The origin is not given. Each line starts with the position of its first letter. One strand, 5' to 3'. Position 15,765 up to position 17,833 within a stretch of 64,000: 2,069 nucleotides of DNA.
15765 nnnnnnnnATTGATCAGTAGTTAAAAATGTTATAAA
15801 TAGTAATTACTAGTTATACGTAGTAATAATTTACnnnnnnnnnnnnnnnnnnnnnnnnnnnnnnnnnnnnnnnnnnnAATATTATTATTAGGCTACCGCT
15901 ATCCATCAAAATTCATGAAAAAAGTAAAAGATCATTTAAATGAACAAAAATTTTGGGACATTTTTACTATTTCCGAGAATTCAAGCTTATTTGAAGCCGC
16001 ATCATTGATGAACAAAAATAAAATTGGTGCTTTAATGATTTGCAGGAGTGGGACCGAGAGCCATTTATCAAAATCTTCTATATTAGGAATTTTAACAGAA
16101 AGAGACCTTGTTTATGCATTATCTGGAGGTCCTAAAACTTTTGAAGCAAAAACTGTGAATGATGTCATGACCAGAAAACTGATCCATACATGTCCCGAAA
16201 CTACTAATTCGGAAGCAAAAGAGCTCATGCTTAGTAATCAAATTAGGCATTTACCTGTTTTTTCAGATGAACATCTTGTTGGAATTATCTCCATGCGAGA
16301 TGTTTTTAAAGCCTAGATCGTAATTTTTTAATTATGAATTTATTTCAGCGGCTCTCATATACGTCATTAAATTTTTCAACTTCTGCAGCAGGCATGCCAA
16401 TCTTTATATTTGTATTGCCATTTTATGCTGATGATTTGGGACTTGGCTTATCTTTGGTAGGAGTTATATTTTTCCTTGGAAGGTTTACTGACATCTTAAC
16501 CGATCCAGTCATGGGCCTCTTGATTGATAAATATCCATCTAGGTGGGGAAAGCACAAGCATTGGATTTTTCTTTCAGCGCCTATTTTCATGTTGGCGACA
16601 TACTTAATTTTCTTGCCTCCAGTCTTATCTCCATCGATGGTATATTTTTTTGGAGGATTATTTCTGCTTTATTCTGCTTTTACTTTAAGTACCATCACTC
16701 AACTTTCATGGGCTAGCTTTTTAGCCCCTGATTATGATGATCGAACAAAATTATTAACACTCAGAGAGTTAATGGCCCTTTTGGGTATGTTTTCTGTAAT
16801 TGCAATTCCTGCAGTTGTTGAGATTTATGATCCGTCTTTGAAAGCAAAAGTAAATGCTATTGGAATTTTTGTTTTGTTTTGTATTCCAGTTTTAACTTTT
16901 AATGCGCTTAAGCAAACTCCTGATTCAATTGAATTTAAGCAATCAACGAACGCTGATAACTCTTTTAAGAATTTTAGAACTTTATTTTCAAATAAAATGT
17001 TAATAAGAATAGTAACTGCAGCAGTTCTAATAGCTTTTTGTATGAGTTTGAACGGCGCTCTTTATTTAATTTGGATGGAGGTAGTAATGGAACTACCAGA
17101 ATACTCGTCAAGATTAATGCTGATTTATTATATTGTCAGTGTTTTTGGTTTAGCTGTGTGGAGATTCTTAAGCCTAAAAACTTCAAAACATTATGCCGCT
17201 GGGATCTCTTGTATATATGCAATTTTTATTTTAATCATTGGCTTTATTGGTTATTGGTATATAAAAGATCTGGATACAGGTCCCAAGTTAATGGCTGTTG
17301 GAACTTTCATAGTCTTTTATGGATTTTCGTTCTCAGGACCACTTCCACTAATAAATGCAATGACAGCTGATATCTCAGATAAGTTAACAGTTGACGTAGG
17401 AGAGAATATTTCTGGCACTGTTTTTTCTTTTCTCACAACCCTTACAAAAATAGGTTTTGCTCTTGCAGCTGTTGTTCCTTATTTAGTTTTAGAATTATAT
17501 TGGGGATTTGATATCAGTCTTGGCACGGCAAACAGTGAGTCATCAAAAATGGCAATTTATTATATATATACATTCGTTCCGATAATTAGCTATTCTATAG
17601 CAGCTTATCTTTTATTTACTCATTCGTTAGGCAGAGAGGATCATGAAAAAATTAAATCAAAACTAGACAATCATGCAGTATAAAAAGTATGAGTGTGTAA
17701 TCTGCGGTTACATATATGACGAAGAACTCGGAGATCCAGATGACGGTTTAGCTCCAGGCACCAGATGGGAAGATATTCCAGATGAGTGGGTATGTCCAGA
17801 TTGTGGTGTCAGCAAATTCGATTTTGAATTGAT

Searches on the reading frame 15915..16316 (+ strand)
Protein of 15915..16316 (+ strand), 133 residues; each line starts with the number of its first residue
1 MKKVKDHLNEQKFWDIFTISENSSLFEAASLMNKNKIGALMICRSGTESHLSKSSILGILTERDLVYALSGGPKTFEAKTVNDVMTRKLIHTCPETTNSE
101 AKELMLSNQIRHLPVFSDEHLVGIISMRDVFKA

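Call 62: search_protein_families(library=pfam, proteins=[window:15915-16316:+], max_evalue=0.00001)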
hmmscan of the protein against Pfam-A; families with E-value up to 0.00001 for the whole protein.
window:15915-16316:+ (133 aa): 1 family
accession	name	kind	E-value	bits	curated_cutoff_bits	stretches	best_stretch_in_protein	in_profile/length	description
PF00571.33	CBS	-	2.1e-23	82.8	24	2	81-133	1-54/57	CBS domain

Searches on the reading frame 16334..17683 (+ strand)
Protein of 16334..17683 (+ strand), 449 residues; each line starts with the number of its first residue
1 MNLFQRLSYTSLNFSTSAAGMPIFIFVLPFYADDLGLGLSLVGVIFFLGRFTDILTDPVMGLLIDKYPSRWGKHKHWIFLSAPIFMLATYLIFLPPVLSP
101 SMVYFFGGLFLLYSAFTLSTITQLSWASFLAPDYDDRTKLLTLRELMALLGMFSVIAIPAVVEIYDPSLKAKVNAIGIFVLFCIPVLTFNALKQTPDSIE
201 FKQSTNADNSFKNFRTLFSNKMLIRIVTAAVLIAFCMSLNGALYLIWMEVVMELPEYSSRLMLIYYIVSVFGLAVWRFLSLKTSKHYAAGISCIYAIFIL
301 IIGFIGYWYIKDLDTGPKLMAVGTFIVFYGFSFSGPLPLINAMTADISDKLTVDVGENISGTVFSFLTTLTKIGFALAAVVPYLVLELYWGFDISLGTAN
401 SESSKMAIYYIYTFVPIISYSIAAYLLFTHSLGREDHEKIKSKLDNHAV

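Call 62: search_protein_families(library=pfam, proteins=[window:16334-17683:+], max_evalue=0.00001)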
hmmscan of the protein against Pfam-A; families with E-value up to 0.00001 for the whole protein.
window:16334-17683:+ (449 aa): 2 families
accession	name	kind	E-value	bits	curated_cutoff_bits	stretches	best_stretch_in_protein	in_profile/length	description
PF13347.12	MFS_2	-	4.1e-51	174.3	27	1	16-433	9-426/427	MFS/sugar transport protein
PF07690.21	MFS_1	-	1.8e-18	67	33.4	1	14-378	5-346/347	Major Facilitator Superfamily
